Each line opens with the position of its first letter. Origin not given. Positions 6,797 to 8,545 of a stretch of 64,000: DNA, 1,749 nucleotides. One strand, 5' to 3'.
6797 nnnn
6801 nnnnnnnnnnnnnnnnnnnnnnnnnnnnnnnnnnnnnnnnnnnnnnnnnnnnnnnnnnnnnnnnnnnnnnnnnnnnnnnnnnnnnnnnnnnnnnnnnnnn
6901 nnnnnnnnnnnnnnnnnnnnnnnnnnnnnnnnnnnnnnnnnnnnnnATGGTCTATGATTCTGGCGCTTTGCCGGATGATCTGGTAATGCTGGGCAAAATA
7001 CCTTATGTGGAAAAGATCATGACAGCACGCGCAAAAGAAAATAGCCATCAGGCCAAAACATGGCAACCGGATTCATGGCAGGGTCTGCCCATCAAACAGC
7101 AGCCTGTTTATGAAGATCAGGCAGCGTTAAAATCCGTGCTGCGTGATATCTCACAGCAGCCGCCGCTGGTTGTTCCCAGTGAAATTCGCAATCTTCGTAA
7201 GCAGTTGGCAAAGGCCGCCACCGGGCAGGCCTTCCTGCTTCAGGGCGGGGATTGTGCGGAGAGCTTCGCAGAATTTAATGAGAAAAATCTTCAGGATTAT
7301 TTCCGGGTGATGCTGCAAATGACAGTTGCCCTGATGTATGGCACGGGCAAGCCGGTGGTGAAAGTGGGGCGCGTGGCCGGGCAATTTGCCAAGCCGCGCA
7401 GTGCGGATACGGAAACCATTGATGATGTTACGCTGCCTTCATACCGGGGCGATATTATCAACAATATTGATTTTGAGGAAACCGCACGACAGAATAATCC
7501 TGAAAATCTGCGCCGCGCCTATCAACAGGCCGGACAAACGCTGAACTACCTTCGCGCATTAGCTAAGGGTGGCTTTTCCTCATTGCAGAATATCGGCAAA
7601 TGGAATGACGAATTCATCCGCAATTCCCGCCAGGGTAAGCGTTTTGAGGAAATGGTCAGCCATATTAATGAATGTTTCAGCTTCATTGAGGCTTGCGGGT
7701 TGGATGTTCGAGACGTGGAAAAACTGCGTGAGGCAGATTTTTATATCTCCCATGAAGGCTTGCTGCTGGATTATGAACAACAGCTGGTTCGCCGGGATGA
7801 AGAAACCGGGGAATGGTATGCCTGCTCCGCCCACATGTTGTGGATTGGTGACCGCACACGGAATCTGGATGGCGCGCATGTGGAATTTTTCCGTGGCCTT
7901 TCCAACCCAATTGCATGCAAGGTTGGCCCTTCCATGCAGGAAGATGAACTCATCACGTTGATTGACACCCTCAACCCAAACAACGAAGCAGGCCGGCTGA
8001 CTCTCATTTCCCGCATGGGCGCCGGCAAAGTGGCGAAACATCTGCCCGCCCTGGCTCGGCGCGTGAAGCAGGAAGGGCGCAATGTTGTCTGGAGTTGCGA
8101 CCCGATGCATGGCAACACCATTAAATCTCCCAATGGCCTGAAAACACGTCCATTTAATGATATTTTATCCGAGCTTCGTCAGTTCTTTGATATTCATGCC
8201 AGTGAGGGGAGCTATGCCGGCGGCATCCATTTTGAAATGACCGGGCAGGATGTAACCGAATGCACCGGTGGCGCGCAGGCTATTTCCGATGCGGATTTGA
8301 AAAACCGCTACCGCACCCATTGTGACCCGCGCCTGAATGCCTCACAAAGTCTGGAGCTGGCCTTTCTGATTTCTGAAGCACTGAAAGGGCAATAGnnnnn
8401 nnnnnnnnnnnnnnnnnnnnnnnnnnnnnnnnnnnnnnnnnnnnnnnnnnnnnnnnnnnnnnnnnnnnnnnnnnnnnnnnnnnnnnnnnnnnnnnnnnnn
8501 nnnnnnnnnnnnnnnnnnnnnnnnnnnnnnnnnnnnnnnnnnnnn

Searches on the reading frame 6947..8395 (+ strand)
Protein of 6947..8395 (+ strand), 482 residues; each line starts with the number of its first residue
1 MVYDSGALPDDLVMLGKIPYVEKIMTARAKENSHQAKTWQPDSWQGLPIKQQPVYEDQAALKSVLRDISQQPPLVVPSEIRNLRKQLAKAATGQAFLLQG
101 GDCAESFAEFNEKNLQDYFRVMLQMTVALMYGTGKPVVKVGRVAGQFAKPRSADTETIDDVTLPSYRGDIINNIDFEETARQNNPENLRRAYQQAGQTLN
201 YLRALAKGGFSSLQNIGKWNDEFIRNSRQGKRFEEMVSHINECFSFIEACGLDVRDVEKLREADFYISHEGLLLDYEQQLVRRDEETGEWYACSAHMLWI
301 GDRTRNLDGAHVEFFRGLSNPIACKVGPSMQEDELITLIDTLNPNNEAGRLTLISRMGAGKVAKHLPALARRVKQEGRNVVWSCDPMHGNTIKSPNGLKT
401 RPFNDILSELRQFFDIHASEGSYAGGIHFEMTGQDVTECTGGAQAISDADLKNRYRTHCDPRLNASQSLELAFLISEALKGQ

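Call 6: search_protein_families(library=pfam, proteins=[window:6947-8395:+], max_evalue=0.00001)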
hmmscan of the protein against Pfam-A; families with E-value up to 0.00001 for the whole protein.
window:6947-8395:+ (482 aa): 1 family
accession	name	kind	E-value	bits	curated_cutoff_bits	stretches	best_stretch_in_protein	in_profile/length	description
PF01474.22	DAHP_synth_2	-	5.7e-206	684.6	27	1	39-476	1-438/438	Class-II DAHP synthetase family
